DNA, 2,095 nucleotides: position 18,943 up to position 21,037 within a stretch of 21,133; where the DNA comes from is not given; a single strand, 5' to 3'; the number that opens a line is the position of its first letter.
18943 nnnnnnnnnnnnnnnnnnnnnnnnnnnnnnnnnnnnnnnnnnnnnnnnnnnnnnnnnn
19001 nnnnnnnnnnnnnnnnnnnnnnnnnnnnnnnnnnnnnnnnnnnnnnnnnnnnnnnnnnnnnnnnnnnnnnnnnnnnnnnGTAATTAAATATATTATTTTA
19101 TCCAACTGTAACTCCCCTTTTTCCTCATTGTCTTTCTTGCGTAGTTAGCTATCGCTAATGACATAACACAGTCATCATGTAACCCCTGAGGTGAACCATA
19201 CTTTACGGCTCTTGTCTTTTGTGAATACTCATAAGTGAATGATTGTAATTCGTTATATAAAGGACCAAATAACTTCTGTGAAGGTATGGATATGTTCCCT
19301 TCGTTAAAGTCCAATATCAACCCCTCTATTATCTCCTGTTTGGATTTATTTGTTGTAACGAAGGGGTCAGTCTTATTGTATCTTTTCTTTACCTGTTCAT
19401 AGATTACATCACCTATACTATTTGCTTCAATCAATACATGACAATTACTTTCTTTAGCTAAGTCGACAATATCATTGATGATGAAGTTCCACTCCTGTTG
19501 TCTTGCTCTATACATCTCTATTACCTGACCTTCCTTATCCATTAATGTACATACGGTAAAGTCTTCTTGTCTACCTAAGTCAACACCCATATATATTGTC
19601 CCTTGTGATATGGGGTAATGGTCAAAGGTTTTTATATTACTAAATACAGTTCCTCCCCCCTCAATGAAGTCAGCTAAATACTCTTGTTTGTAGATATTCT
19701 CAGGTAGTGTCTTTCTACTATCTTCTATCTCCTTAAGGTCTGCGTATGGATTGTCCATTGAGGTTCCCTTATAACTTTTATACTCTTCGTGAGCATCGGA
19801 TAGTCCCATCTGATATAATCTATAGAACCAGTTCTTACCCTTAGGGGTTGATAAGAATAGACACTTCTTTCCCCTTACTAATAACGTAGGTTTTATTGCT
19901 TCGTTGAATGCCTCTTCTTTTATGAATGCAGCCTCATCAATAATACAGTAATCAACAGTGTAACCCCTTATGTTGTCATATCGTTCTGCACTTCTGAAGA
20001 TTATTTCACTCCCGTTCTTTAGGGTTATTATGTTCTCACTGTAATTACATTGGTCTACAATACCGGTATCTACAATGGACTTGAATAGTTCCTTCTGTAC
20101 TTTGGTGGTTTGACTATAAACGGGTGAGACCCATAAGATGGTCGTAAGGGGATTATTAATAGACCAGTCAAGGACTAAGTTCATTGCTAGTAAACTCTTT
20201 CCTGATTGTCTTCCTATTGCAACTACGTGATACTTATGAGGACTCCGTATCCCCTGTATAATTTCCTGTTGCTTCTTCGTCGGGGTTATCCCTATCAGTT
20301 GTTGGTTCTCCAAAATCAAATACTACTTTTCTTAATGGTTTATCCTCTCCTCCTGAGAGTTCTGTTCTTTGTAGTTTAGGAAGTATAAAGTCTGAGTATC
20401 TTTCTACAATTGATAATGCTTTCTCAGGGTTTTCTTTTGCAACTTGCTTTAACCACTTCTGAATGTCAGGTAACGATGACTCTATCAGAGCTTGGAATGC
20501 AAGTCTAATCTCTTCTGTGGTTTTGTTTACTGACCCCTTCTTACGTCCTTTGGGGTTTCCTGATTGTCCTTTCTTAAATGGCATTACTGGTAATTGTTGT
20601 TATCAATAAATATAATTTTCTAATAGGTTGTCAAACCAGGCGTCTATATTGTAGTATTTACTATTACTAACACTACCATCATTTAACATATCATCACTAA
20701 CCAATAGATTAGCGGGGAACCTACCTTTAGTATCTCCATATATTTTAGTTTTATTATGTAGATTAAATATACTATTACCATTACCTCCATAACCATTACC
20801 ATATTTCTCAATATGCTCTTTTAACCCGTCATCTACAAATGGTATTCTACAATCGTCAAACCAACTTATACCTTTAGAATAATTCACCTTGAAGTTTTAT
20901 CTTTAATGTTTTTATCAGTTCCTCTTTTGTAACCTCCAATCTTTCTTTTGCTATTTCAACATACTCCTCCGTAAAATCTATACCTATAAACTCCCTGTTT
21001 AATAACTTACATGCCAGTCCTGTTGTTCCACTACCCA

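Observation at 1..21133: Complete ~21.0-kb unidirectional tailed-phage genome with no recognisable replication, integration or endolysin gene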

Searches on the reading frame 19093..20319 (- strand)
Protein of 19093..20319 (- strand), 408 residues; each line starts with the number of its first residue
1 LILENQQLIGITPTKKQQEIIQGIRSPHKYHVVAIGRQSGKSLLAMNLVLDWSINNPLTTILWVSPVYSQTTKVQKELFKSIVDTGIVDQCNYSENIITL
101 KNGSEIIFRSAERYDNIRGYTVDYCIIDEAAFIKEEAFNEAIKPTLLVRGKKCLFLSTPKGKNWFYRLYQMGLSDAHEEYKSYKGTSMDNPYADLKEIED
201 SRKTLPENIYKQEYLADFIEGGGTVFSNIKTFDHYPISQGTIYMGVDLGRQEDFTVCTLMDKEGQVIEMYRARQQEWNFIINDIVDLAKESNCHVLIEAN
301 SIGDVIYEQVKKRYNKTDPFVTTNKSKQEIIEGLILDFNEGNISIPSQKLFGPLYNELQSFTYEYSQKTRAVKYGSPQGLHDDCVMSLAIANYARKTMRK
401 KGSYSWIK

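Call 7: search_protein_families(library=pfam, max_evalue=0.01, proteins=[window:19093-20319:-])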
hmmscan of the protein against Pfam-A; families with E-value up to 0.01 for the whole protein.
window:19093-20319:- (408 aa): 5 families
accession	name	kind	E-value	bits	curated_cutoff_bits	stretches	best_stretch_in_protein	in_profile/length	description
PF03237.21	Terminase_6N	-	8.6e-19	68.5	22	1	35-228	4-210/215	Terminase large subunit, T4likevirus-type, N-terminal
PF04466.19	Terminase_3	-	3.3e-07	30.5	23.2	1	28-204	2-186/201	Phage terminase large subunit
PF17289.8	Terminase_6C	-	6.5e-05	23.4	22.6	1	244-388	1-148/155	Terminase RNaseH-like domain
PF05127.21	NAT10_TcmA_helicase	-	0.00034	21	22.7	1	37-161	6-124/176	RNA cytidine acetyltransferase NAT10/TcmA, helicase domain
PF00270.35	DEAD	-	0.0042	17.3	26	0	14-144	1-140/167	DEAD/DEAH box helicase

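Call 10: search_protein_families(library=phrogs, max_evalue=0.01, proteins=[window:19093-20319:-])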
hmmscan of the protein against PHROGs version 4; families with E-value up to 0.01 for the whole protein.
window:19093-20319:- (408 aa): 12 families
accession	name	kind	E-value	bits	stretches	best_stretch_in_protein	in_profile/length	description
phrog_2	-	head and packaging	5.1e-50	172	1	10-399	263-596/807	terminase large subunit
phrog_7579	-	head and packaging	4.5e-24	86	1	18-227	7-222/239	terminase large subunit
phrog_38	-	head and packaging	1.1e-19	71.6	1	15-392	292-700/760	terminase large subunit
phrog_675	-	head and packaging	6.1e-12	45.6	1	24-163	51-195/576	terminase large subunit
phrog_3717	-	head and packaging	8.4e-11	42.8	1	25-255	20-265/277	terminase large subunit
phrog_9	-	head and packaging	7e-09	36.1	1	33-155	228-354/812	terminase large subunit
phrog_15503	-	unknown function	2.5e-07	31.3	1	25-177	82-239/245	-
phrog_5909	-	head and packaging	5.1e-06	26.8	1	196-347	46-220/285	terminase large subunit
phrog_24361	-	head and packaging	0.00015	22.6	1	307-401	59-144/162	terminase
phrog_27743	-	unknown function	0.00015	22.5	1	324-399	139-215/233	-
phrog_6910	-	unknown function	0.00048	20.9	1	60-140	28-105/125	-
phrog_5902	-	unknown function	0.0027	18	1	3-205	24-242/359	-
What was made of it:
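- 19093..20319 (-): Large terminase (408 aa, TTG start, overlaps TerS by 86 nt). Terminase_6N E = 8.6e-19 and Terminase_6C (call 7). phrog_2 E = 5e-50 (call 10).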

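Call 120: search_dna_similar(query=window:19093-20319:-, collection=phages, mode=protein, max_evalue=1e-10, max_rows=12)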
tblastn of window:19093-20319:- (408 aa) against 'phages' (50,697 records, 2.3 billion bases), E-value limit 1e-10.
Records with a match: 1045; places in all: 1047; records where one place covers at least 80% of the query: 24.
Best place of each record, by identity: <60% 1045.
By first word of the organism name: Vibrio 375; Salmonella 273; Escherichia 134; Klebsiella 89; Pelagibacter 29; Phage 13; Pseudomonas 13; Thermus 12; Bacteriophage 11; Proteus 10; and 36 more.
By host as written in the record: - 350; Escherichia coli 42; Salmonella enterica subsp. enterica serovar Enteritidis PT1 39; Vibrio harveyi BAA-1116 36; Klebsiella pneumoniae 27; Salmonella sp. 24; Salmonella enterica 23; Salmonella enterica subsp. enterica serovar Enteritidis 21; and 215 more.
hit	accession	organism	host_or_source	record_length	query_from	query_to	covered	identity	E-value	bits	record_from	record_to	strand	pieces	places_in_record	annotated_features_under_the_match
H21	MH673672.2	Thermus phage phiFa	Thermus thermophilus HB27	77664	7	391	94%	29.4%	7e-40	157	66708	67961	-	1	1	terminase large subunit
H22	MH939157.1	Meiothermus phage MMP17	Meiothermus sp.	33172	7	393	95%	29.0%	1e-41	162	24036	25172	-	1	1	terminase, ATPase subunit | hypothetical protein (x2)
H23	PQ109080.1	Thermus phage Riverbug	Thermus thermophilus HB8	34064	10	406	97%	28.2%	9e-45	171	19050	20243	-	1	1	TerL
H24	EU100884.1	Thermus phage P74-26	Thermus thermophilus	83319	7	391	94%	28.6%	9e-37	148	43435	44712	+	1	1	phage terminase large subunit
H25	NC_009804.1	Thermus phage P74-26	Thermus thermophilus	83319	7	391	94%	28.6%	9e-37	148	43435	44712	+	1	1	phage terminase large subunit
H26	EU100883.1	Thermus phage P23-45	Thermus thermophilus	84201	7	391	94%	28.6%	1e-36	147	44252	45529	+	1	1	terminase large subunit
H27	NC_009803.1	Thermus phage P23-45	Thermus thermophilus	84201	7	391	94%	28.6%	1e-36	147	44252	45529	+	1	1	terminase large subunit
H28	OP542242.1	Thermus phage P23-45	Thermus thermophilus HB8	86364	7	391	94%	28.6%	1e-36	147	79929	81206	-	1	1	hypothetical protein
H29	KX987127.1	Thermus phage G20c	Thermus thermophilus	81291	7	391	94%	28.6%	3e-36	146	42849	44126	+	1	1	terminase large subunit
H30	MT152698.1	Halorubrum phage Hardycor1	Halorubrum coriense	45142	12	391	93%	28.4%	1e-49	186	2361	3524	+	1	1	terL: large subunit terminase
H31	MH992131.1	Thermus phage TSP4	Thermus sp. TC4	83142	7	391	94%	28.0%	8e-38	151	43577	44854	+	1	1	terminase large subunit | hypothetical protein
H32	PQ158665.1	Thermus phage P23-45_stolb2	Thermus thermophilus HB8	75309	8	391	94%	28.1%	8e-36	145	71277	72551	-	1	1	TerL protein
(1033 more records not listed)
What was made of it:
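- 19093..20319 (-): Identity to any cultured phage TerL is at most 29% (call 120).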

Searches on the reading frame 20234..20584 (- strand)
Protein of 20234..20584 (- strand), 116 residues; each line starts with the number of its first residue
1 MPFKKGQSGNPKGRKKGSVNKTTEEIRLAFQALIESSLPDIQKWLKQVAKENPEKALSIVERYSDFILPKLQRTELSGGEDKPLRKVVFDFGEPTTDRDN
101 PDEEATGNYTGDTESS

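Call 7: search_protein_families(library=pfam, max_evalue=0.01, proteins=[window:20234-20584:-])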
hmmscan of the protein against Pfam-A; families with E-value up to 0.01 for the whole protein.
window:20234-20584:- (116 aa): 1 family
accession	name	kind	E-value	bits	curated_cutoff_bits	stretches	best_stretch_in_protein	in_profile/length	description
PF18932.5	DUF5681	-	1.7e-08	35.3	27.5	1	3-27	5-29/77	Family of unknown function (DUF5681)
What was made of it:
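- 20234..20584 (-): Small terminase-like protein (116 aa, DUF5681). Pfam DUF5681, E = 1.7e-8 (call 7).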

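Call 10: search_protein_families(library=phrogs, max_evalue=0.01, proteins=[window:20234-20584:-])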
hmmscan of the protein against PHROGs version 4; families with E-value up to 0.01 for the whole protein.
window:20234-20584:- (116 aa): 4 families
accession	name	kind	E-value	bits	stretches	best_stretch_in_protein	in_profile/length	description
phrog_15261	-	unknown function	2.3e-07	32.2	1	6-90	9-92/99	-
phrog_4114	-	unknown function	1.5e-05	26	1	3-23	10-30/123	-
phrog_26239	-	unknown function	0.00034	22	1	3-23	21-41/146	-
phrog_8771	-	unknown function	0.0027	18.6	1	5-77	23-97/142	-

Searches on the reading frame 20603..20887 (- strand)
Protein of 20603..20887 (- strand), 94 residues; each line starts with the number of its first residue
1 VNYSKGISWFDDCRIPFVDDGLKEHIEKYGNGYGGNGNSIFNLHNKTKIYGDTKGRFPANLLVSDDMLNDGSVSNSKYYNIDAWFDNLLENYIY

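Call 9: search_protein_families(library=pfam, max_evalue=0.01, proteins=[window:20603-20887:-])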
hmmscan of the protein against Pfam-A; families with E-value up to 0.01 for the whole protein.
window:20603-20887:- (94 aa): 0 families

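Call 12: search_protein_families(library=phrogs, max_evalue=0.01, proteins=[window:20603-20887:-])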
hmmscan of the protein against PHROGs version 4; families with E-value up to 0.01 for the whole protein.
window:20603-20887:- (94 aa): 0 families

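Call 107: search_protein_families(library=ncbifam, max_evalue=0.01, proteins=[window:20603-20887:-])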
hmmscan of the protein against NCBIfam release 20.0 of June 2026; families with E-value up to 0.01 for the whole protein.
window:20603-20887:- (94 aa): 0 families
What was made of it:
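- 20603..20887 (-): 94-aa acidic ORF between the methyltransferase and TerS, unknown and accessory. No family hits (calls 9, 12, 107).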
